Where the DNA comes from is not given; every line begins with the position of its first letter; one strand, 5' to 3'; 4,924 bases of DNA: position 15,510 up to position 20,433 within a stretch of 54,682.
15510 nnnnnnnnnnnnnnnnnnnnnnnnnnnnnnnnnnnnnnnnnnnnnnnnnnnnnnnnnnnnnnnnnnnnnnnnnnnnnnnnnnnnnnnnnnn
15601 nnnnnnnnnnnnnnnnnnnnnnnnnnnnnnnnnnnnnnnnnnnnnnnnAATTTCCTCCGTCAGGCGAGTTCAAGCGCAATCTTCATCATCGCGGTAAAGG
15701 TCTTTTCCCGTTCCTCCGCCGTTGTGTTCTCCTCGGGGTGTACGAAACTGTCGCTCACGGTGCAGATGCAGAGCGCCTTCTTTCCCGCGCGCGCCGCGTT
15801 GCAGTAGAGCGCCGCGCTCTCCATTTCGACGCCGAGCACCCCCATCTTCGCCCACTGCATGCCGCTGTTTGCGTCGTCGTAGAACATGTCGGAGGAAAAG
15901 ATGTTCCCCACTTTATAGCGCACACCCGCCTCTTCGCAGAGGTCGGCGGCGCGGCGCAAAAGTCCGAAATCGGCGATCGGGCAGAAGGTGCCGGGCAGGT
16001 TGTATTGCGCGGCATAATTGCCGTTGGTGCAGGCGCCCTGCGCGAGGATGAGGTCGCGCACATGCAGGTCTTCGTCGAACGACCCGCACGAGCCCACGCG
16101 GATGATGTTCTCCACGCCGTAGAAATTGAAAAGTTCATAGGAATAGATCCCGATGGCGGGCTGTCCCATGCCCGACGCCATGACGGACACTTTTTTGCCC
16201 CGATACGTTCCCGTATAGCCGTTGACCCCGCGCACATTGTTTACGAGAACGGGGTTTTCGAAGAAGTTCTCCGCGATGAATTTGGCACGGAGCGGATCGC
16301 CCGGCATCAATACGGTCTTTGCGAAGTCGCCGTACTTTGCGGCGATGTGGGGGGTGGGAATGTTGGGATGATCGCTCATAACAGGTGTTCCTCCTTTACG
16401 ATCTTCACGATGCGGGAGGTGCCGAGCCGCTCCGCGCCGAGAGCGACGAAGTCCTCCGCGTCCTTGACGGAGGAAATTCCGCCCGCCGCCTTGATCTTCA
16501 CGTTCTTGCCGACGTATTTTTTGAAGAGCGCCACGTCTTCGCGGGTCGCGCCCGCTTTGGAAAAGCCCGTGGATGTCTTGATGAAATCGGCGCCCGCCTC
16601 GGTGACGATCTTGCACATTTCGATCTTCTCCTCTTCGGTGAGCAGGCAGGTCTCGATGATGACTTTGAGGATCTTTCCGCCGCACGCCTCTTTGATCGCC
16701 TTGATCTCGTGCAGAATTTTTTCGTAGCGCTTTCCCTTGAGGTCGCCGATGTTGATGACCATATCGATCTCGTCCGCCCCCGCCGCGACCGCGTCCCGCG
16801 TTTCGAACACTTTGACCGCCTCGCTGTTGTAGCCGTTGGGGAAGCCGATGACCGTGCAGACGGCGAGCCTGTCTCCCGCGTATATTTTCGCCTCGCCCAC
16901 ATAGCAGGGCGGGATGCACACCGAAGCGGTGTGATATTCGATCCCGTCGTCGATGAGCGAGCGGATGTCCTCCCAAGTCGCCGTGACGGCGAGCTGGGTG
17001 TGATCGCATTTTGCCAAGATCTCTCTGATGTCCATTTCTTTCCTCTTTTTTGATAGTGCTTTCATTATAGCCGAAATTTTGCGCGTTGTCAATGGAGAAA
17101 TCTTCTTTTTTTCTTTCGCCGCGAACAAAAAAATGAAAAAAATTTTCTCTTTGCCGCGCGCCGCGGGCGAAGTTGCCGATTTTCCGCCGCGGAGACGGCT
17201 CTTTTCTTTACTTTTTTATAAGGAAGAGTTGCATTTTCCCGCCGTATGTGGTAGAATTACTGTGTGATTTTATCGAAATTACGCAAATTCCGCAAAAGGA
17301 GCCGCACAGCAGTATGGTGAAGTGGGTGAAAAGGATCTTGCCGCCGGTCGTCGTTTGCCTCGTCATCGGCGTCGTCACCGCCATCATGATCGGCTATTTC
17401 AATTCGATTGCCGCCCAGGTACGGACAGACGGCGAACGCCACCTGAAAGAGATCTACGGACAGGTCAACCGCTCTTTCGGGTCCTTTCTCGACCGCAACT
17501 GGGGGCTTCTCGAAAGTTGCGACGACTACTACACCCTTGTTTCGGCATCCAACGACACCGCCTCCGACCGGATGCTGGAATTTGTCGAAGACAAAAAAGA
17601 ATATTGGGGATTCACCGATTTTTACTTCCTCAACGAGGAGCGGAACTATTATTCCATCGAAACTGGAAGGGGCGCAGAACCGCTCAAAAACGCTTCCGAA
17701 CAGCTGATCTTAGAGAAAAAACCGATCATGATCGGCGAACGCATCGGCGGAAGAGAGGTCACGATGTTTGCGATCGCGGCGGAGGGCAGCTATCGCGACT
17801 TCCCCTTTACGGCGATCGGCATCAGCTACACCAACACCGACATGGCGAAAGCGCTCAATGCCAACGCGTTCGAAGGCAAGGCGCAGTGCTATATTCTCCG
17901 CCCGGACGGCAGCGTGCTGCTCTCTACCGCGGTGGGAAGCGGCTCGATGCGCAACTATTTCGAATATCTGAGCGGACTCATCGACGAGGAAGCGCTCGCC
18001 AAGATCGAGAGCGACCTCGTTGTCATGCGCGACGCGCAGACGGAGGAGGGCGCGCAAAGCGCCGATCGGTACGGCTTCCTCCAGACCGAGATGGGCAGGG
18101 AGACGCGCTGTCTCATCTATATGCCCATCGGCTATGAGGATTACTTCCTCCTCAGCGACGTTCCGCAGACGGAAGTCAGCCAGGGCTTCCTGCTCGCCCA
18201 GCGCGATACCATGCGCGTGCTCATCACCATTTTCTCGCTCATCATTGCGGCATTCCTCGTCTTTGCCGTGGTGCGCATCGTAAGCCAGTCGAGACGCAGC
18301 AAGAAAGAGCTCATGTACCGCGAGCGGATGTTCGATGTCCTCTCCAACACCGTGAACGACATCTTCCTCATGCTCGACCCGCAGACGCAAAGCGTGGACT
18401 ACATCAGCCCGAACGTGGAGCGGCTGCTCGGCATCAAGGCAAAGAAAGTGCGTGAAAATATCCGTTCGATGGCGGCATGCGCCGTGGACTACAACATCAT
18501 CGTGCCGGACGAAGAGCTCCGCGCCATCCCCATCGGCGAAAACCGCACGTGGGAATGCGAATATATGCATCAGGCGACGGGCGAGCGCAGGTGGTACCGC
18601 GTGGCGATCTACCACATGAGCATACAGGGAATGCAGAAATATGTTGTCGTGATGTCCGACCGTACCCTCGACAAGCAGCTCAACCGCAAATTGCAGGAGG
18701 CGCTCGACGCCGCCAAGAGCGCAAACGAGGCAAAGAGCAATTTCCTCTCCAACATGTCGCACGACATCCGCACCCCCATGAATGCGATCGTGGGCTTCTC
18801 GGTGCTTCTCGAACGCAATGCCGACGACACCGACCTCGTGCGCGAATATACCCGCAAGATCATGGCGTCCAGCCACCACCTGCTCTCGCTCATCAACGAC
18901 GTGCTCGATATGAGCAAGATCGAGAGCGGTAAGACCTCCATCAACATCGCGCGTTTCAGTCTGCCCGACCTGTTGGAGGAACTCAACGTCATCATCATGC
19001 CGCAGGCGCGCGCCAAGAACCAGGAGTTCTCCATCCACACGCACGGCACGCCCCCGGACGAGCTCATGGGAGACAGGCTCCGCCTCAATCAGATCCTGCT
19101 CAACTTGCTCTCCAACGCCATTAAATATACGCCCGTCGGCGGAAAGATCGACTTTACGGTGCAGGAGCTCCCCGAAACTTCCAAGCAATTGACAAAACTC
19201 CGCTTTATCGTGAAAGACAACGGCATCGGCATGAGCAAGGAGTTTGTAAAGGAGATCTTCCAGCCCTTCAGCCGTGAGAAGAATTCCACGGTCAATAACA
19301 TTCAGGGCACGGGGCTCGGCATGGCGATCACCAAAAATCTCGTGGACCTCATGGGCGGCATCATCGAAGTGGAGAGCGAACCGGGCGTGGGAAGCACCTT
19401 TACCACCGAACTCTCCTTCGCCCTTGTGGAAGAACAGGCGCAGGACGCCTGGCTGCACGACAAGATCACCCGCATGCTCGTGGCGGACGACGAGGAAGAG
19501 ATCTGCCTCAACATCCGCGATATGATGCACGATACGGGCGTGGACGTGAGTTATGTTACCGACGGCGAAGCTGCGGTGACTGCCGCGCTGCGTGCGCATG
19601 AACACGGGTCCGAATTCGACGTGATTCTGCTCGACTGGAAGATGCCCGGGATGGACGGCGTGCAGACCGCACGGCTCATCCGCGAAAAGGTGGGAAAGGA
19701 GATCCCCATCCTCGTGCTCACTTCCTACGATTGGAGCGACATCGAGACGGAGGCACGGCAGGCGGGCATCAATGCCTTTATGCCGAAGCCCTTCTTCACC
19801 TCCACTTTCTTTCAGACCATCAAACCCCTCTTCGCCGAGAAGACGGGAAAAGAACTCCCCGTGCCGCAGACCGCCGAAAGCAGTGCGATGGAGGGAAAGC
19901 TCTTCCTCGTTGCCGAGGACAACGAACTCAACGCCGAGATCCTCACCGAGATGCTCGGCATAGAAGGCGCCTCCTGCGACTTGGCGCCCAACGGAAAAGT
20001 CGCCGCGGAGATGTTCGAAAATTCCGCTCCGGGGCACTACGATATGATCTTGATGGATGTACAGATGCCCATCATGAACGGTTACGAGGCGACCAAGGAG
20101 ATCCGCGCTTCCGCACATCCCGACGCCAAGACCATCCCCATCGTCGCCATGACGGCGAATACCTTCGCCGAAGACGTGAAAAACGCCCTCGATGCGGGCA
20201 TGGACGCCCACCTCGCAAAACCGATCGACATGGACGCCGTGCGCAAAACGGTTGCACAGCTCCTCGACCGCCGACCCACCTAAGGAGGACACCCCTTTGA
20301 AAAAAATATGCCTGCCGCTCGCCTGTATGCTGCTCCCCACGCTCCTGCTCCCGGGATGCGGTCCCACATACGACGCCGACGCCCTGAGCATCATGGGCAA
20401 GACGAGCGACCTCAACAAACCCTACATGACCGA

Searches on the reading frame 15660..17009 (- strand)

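Call 26: search_protein_families(library=pfam, max_evalue=0.001, proteins=[window:15660-17009:-])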
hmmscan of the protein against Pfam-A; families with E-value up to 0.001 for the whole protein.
window:15660-17009:- (449 aa): 1 family
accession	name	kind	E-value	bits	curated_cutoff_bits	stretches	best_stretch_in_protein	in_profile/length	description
PF01048.26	PNP_UDP_1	-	2.6e-37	128.9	25.1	1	232-442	2-221/233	Phosphorylase superfamily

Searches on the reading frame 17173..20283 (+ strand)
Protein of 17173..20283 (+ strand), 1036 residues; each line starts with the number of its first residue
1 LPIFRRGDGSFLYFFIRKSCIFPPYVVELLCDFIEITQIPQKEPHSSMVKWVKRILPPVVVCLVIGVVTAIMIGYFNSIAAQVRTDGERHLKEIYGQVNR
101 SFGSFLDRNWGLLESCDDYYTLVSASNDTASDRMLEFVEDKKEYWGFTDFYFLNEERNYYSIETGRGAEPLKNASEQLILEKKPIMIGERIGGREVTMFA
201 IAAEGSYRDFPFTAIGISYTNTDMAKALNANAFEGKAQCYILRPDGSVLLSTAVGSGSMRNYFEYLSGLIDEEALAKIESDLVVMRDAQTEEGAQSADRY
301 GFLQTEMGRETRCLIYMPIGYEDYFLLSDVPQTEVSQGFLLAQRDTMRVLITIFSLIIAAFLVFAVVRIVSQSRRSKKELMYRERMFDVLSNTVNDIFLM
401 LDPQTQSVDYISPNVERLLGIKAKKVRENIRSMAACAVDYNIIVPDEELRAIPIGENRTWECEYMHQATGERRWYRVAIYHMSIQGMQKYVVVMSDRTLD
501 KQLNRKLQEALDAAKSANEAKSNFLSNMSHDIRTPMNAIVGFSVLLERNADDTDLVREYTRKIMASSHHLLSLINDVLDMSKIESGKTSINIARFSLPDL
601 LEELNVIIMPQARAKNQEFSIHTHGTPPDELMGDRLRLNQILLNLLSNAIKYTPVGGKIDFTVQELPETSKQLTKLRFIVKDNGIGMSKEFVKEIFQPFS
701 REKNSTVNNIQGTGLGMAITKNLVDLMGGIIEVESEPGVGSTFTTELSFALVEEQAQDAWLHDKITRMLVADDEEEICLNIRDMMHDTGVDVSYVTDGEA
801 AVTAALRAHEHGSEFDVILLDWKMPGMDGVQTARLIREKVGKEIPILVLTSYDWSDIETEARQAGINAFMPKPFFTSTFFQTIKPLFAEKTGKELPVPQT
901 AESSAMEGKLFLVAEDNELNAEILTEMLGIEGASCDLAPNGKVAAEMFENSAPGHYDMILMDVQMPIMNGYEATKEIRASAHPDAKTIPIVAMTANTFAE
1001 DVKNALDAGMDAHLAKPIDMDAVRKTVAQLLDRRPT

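Call 26: search_protein_families(library=pfam, max_evalue=0.001, proteins=[window:17173-20283:+])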
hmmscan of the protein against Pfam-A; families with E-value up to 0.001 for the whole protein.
window:17173-20283:+ (1036 aa): 3 families
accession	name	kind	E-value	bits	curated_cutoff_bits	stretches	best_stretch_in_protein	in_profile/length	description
PF00072.30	Response_reg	-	5e-44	149.4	30.2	2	912-1027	2-110/111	Response regulator receiver domain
PF02518.31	HATPase_c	-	3.1e-28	98.8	26.4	1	633-749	1-109/111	Histidine kinase-, DNA gyrase B-, and HSP90-like ATPase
PF00512.31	HisKA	-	2.1e-19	69.8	26.9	1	520-586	1-66/66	His Kinase A (phospho-acceptor) domain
